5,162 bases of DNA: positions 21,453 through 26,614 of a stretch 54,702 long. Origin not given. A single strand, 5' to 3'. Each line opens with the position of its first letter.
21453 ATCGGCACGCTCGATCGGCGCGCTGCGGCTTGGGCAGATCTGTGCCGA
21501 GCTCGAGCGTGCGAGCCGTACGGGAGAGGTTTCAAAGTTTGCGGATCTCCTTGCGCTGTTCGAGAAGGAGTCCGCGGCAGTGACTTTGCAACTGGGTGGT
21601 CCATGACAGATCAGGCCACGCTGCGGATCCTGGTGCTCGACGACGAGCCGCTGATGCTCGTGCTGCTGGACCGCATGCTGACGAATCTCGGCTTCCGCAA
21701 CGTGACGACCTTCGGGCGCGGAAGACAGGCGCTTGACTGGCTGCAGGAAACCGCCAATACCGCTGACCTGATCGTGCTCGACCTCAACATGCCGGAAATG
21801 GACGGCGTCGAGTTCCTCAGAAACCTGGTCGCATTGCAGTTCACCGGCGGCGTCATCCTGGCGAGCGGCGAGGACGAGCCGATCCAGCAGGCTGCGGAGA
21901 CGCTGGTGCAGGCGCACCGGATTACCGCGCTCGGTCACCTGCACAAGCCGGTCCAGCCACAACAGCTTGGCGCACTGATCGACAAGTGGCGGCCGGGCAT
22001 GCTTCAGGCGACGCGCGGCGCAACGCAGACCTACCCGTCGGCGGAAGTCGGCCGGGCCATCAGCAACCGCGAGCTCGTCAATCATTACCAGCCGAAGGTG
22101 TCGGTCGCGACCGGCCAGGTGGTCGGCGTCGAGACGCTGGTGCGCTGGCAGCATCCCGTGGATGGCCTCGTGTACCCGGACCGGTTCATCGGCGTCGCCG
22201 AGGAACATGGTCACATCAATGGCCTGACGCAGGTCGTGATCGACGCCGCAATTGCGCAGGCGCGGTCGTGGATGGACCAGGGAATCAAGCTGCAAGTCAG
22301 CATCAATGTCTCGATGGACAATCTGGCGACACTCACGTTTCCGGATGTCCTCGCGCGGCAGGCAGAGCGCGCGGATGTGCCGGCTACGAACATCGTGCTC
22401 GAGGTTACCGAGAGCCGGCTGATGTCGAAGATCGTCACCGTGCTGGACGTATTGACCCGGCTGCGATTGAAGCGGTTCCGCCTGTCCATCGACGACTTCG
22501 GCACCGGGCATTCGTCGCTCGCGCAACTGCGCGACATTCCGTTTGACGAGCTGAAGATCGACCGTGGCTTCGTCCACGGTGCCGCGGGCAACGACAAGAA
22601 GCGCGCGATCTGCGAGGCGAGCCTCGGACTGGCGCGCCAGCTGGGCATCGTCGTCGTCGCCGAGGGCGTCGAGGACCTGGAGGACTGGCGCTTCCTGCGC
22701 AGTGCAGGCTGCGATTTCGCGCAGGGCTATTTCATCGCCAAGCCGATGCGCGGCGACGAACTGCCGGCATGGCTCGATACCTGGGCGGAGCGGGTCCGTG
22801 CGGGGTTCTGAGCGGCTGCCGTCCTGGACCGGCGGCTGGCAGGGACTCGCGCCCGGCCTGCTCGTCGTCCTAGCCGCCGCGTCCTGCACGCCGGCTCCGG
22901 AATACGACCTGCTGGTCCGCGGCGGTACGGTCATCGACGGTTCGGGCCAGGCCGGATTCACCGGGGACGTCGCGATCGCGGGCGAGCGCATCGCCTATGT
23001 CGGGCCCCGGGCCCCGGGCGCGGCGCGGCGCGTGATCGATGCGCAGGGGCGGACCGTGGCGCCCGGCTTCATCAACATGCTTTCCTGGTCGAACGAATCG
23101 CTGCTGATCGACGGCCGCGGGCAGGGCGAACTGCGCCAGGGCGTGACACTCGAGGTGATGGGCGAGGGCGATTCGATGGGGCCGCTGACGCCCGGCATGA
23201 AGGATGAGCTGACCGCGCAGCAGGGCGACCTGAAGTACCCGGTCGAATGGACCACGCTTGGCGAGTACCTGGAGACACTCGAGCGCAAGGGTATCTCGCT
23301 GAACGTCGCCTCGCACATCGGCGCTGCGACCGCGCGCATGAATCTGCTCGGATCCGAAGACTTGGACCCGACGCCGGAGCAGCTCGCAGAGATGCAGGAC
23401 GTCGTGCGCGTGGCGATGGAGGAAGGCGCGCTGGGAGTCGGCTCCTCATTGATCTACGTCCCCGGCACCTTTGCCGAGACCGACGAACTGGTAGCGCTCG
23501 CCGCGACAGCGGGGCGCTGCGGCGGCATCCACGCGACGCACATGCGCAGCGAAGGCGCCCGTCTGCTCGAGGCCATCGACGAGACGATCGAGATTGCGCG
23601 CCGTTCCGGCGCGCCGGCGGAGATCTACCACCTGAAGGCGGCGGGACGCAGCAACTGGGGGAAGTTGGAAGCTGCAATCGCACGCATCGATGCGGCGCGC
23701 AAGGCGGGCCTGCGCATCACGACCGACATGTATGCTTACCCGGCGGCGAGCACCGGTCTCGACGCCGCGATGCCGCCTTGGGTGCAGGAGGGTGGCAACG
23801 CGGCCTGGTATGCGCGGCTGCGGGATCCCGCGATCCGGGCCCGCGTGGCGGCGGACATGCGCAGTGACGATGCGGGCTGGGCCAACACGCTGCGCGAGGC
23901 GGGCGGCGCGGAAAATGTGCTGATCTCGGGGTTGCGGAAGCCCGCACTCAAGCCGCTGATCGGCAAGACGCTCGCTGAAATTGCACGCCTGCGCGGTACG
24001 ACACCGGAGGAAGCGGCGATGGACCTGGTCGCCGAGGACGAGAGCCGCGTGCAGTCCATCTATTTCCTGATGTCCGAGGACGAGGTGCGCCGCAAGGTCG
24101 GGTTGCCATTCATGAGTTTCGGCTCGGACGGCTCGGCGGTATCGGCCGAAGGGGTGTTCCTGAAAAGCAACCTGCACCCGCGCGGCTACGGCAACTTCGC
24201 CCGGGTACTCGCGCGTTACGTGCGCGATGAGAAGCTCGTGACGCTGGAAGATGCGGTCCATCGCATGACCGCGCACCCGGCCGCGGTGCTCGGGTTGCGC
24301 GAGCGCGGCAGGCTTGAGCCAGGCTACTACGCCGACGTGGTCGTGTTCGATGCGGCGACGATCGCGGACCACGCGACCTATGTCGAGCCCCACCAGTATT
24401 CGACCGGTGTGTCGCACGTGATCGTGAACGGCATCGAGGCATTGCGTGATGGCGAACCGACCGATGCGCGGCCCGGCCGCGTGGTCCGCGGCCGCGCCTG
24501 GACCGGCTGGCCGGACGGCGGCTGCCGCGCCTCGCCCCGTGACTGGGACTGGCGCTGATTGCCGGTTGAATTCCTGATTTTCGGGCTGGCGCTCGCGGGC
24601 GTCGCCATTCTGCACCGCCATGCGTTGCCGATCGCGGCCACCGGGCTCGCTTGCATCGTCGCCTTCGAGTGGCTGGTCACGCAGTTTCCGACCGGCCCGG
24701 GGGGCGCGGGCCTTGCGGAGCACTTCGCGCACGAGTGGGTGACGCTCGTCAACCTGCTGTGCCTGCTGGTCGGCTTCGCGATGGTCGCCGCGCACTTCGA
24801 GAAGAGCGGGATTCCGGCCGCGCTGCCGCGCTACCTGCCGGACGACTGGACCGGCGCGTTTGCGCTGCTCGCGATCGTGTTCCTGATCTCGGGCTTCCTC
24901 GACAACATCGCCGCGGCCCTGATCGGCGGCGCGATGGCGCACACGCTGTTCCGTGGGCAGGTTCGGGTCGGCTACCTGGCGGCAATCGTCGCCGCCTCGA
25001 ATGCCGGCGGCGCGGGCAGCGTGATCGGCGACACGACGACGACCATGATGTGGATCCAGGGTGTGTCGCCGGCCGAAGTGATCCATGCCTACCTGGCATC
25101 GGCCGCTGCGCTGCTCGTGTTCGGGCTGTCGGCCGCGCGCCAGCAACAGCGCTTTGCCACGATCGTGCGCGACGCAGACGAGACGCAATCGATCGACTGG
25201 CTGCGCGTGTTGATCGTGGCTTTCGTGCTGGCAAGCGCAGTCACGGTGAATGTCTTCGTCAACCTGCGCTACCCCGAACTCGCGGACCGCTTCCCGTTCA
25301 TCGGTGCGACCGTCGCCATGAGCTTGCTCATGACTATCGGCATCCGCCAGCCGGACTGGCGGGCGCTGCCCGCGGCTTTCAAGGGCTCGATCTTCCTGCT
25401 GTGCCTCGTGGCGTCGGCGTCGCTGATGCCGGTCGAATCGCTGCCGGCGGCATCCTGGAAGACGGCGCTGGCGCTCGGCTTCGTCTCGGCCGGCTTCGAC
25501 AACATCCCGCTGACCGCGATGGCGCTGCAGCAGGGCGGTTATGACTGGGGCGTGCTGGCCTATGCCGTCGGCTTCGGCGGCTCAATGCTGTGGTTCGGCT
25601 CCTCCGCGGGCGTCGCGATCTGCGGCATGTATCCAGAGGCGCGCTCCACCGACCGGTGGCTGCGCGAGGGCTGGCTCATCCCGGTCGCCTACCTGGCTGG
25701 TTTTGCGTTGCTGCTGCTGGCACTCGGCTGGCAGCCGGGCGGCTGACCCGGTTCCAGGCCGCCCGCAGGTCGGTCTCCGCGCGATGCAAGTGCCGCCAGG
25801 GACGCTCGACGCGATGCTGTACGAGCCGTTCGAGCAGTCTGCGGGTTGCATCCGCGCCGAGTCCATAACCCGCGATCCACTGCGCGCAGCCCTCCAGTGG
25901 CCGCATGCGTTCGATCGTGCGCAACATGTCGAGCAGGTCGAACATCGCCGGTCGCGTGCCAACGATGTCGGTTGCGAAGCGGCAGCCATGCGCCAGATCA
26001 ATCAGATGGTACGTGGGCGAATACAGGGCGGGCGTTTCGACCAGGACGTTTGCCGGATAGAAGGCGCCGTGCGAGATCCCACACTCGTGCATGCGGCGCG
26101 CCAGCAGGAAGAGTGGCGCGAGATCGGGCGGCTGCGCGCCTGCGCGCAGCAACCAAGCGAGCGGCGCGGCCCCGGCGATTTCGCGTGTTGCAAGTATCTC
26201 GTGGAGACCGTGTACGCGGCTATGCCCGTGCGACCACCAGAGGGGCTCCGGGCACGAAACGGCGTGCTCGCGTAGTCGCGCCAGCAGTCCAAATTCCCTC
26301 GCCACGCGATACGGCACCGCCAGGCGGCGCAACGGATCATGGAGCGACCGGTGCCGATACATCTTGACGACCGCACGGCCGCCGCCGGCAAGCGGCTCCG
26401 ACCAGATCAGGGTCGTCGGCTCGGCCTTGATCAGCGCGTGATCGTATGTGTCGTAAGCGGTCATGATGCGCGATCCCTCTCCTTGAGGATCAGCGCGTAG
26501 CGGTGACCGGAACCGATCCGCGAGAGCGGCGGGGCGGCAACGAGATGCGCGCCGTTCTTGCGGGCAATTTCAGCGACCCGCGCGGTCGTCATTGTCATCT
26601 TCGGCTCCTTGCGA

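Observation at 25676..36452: Nine co-directional genes: a cell-surface-signalling triad (STN-type TonB-dependent transducer, ECF sigma, FecR) split by envelope/lipid-A-type modifying enzymes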

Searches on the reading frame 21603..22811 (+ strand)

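Call 61: search_protein_families(library=pfam, proteins=[window:21603-22811:+], max_evalue=0.0001)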
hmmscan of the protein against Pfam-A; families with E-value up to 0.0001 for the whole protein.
window:21603-22811:+ (402 aa): 2 families
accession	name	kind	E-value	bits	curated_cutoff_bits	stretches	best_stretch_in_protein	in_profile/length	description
PF00563.25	EAL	-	4.3e-69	232.9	31.3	1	149-381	4-236/236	EAL domain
PF00072.30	Response_reg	-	6.4e-21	75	30.2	1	9-126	1-110/111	Response regulator receiver domain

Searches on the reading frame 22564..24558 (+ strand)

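Call 61: search_protein_families(library=pfam, proteins=[window:22564-24558:+], max_evalue=0.0001)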
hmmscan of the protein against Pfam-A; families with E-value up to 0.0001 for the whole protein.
window:22564-24558:+ (664 aa): 2 families
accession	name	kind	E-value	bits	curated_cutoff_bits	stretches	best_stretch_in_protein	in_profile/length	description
PF07969.17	Amidohydro_3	-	9.3e-19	68.7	29.7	1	156-623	1-468/472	Amidohydrolase family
PF01979.26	Amidohydro_1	-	1.7e-09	37.8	25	1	517-623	245-342/345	Amidohydrolase family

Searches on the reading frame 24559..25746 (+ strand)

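Call 34: search_protein_families(library=ncbifam, proteins=[window:24559-25746:+], max_evalue=0.01)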
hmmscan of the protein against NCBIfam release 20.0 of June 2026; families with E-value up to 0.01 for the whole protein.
window:24559-25746:+ (395 aa): 2 families
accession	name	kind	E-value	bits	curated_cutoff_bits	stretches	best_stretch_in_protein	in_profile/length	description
TIGR00775.1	NhaD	equivalog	3e-19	69.1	577.1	2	101-258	101-257/420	NhaD family Na+:H+ antiporter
NF038006.1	NhaD_1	equivalog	5.4e-12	45.4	80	2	106-239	89-224/405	sodium:proton antiporter NhaD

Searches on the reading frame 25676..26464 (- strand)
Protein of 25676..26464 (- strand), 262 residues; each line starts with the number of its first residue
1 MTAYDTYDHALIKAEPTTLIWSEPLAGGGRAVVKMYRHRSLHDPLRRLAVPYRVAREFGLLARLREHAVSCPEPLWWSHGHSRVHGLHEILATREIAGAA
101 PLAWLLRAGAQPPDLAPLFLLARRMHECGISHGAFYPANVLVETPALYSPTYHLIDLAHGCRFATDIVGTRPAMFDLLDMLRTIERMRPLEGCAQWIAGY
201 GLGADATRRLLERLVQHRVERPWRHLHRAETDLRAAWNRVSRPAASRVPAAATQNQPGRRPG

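Call 3: search_protein_families(library=pfam, proteins=[window:25676-26464:-], max_evalue=0.01)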
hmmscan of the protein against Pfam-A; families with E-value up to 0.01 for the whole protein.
window:25676-26464:- (262 aa): 1 family
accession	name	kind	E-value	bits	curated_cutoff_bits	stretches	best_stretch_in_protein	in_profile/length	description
PF06293.20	Kdo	-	2.6e-10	40.5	21.3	1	40-161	44-170/207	Lipopolysaccharide kinase (Kdo/WaaP) family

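Call 4: search_protein_families(library=ncbifam, proteins=[window:25676-26464:-], max_evalue=0.01)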
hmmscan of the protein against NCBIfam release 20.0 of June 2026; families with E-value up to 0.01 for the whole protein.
window:25676-26464:- (262 aa): 2 families
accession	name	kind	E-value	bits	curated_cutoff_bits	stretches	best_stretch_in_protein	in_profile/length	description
NF002475.0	PRK01723.1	equivalog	4.1e-06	26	142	1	53-161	87-191/241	3-deoxy-D-manno-octulosonic acid kinase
TIGR03724.2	arch_bud32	equivalog_domain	0.00031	20.3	125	1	32-157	22-128/193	KEOPS complex kinase/ATPase Bud32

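Call 55: search_solved_structures(query=window:25676-26464:-, max_evalue=1)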
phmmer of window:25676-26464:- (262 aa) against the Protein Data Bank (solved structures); distinct sequences matched with E-value up to 1: 0.
